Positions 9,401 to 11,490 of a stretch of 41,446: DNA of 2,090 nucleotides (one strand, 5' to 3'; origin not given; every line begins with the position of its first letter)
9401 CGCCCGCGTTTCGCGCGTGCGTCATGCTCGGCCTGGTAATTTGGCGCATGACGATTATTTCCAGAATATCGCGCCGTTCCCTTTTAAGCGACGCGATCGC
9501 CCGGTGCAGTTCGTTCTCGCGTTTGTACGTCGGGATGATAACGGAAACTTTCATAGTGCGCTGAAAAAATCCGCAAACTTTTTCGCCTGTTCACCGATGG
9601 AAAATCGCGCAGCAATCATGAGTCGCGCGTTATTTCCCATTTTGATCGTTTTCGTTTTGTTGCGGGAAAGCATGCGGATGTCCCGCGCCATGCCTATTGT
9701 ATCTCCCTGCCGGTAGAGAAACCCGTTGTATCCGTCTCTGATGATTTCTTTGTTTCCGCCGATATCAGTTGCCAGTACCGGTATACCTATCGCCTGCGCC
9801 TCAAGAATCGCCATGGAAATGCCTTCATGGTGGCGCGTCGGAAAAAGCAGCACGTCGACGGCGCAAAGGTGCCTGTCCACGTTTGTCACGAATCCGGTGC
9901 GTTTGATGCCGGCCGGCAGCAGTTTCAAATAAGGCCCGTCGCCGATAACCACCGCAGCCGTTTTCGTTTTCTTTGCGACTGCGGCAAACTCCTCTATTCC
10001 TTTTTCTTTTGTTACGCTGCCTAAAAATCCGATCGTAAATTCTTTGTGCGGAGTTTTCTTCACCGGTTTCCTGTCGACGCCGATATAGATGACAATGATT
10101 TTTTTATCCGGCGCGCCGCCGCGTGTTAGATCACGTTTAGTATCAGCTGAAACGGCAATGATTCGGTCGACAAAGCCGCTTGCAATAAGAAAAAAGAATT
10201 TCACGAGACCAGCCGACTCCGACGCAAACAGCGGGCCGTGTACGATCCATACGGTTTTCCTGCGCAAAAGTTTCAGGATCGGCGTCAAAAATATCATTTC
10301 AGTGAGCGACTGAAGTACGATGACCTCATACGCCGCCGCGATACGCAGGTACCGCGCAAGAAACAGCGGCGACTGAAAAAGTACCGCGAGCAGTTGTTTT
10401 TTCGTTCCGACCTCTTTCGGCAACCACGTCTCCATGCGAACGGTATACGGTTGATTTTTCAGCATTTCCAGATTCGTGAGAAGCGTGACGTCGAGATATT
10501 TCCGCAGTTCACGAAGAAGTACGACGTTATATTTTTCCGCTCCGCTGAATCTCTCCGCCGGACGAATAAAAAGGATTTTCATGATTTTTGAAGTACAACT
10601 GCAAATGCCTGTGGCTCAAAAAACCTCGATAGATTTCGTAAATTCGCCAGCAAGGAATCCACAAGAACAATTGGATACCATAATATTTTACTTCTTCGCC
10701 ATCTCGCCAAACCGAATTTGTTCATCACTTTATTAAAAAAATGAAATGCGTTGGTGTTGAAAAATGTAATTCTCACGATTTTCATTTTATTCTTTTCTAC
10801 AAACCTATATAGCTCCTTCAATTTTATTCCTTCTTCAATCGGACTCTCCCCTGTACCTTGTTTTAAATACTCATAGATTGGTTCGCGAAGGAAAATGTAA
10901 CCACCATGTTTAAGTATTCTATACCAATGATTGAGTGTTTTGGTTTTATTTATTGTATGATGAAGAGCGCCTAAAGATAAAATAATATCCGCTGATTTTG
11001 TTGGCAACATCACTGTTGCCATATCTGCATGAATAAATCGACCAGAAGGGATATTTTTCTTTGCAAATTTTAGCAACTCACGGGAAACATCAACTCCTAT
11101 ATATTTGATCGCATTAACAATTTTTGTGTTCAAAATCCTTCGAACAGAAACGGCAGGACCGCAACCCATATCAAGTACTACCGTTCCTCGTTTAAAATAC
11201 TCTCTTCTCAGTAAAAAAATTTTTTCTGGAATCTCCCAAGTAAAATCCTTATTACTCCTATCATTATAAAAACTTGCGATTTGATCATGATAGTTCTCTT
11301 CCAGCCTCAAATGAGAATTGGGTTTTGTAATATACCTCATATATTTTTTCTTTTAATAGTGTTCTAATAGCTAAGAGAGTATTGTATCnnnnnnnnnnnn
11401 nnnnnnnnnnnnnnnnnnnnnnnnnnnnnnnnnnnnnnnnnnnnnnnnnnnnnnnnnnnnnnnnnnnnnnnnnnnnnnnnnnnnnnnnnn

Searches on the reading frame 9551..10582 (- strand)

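Call 34: search_protein_families(library=pfam, proteins=[window:9551-10582:-], max_evalue=0.01)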
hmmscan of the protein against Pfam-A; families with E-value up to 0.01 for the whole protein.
window:9551-10582:- (343 aa): 6 families
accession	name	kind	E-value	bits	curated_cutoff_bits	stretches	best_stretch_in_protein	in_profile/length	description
PF13692.12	Glyco_trans_1_4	-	1.6e-24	87.2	27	1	182-307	2-141/142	Glycosyl transferases group 1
PF00534.26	Glycos_transf_1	-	1.4e-22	80.5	26.4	1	174-321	8-171/172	Glycosyl transferases group 1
PF13439.12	Glyco_transf_4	-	2.8e-13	50.7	28.5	1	13-170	2-167/170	Glycosyltransferase Family 4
PF13579.12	Glyco_trans_4_4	-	3.1e-05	24.8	29.7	1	14-168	2-158/158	Glycosyl transferase 4-like domain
PF20706.3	GT4-conflict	-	0.0028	17.1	26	0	234-284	274-323/385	Family 4 Glycosyltransferase in conflict systems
PF13524.12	Glyco_trans_1_2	-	0.0047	17.3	25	1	238-336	43-142/144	Glycosyl transferase-like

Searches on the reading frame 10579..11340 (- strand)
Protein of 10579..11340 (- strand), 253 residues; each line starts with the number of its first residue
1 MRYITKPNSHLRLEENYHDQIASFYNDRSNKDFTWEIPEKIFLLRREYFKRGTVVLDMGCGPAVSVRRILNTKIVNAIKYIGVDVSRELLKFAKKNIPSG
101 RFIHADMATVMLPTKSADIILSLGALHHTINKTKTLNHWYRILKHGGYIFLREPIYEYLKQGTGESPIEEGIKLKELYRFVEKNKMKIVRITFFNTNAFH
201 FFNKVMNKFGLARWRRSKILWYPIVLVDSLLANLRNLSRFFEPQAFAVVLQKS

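Call 34: search_protein_families(library=pfam, proteins=[window:10579-11340:-], max_evalue=0.01)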
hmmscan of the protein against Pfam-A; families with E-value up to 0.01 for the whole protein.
window:10579-11340:- (253 aa): 9 families
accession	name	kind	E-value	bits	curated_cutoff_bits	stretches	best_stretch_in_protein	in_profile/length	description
PF08241.18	Methyltransf_11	-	1e-16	61.8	21.2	1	56-150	1-94/95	Methyltransferase domain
PF13649.12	Methyltransf_25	-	1.8e-15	57.9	27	1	55-147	1-97/97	Methyltransferase domain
PF13847.12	Methyltransf_31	-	1.9e-13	50.8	27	1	50-155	2-113/145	Methyltransferase domain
PF08242.18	Methyltransf_12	-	1.5e-11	45.3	30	1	56-149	1-98/98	Methyltransferase domain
PF13489.12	Methyltransf_23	-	1.4e-10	41.6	27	1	47-156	18-121/164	Methyltransferase domain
PF01209.24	Ubie_methyltran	-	8.8e-07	28.9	20.1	1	42-151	38-151/233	ubiE/COQ5 methyltransferase family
PF05148.21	Methyltransf_8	-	0.0016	18.8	27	1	51-153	72-158/219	Hypothetical methyltransferase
PF20922.3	Anamorsin_N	-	0.0018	18.4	27.1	1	112-158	47-94/163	Anamorsin, N-terminal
PF03141.22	Methyltransf_29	-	0.002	17.2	23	1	52-157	118-224/506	Putative S-adenosyl-L-methionine-dependent methyltransferase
